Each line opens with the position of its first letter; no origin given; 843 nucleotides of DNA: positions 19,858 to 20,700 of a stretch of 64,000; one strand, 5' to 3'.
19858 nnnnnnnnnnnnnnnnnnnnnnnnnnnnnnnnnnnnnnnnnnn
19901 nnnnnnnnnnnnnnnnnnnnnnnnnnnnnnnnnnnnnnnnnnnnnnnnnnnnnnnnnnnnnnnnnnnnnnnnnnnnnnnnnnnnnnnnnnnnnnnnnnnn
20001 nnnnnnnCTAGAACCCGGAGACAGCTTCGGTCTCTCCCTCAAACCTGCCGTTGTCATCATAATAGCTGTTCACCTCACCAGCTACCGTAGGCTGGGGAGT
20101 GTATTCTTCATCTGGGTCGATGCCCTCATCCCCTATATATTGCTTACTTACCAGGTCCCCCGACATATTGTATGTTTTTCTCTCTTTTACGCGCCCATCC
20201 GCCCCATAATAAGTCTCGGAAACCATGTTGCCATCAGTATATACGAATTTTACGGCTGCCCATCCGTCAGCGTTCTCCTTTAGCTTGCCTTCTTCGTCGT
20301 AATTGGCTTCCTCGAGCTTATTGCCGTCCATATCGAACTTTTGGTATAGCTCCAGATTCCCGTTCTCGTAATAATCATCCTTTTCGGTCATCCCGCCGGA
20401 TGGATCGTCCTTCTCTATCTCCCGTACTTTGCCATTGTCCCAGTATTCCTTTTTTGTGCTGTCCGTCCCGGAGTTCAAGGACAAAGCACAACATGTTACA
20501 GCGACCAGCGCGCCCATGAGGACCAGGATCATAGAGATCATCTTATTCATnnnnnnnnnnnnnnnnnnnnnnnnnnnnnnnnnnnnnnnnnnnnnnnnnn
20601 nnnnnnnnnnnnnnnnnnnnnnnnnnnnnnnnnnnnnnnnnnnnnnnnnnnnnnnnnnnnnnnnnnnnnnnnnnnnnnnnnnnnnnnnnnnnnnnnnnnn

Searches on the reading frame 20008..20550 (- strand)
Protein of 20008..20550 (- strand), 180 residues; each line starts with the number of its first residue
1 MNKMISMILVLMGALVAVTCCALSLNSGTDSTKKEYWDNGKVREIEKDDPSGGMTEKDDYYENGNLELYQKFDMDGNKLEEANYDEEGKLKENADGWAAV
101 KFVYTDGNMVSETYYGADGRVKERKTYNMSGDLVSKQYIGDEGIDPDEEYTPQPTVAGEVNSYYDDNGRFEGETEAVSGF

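Call 3: search_protein_families(library=pfam, proteins=[window:20008-20550:-], max_evalue=0.01)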
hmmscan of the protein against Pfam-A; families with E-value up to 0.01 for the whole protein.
window:20008-20550:- (180 aa): 1 family
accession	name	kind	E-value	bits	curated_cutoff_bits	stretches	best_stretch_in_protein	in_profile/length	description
PF07661.19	MORN_2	-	0.0012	19.3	29.6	0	33-45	5-17/22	MORN repeat variant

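Call 4: search_protein_families(library=ncbifam, proteins=[window:20008-20550:-], max_evalue=0.01)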
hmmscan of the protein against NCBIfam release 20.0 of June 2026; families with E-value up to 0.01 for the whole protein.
window:20008-20550:- (180 aa): 0 families

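Call 46: search_protein_families(library=pfam, proteins=[window:20008-20550:-], max_evalue=1)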
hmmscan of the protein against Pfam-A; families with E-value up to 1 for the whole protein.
window:20008-20550:- (180 aa): 2 families
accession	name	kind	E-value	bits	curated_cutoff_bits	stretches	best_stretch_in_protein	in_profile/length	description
PF07661.19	MORN_2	-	0.0012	19.3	29.6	0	33-45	5-17/22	MORN repeat variant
PF05593.20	RHS_repeat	-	0.43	11.5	22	0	84-120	1-37/38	RHS Repeat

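Call 61: predict_structure(protein=window:20008-20550:-)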
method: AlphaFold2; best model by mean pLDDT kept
length: 180 residues; sequences in the alignment: 1
mean_pLDDT: 56.6   pTM: 0.44
mean pLDDT of the five models: 56.6, 49.9, 43.5, 39.9, 39.8
residues with pLDDT >= 90: 0; 70-90: 51; 50-70: 55; < 50: 74
segments of 3 or more residues with pLDDT < 50: 1-31, 37-41, 144-180
pLDDT, mean of each block of 10 residues (from residue 1): 42 41 38 51 55 72 80 75 81 71 61 66 67 62 44 36 42 37
secondary structure, 60 per line:
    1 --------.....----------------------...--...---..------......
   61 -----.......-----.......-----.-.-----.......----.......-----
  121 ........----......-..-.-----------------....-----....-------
elements in order: H9-13 E36-38 E41-43 E55-60 E66-72 E78-84 E98-104 E109-115 E121-128 E133-138 E161-164 E170-173
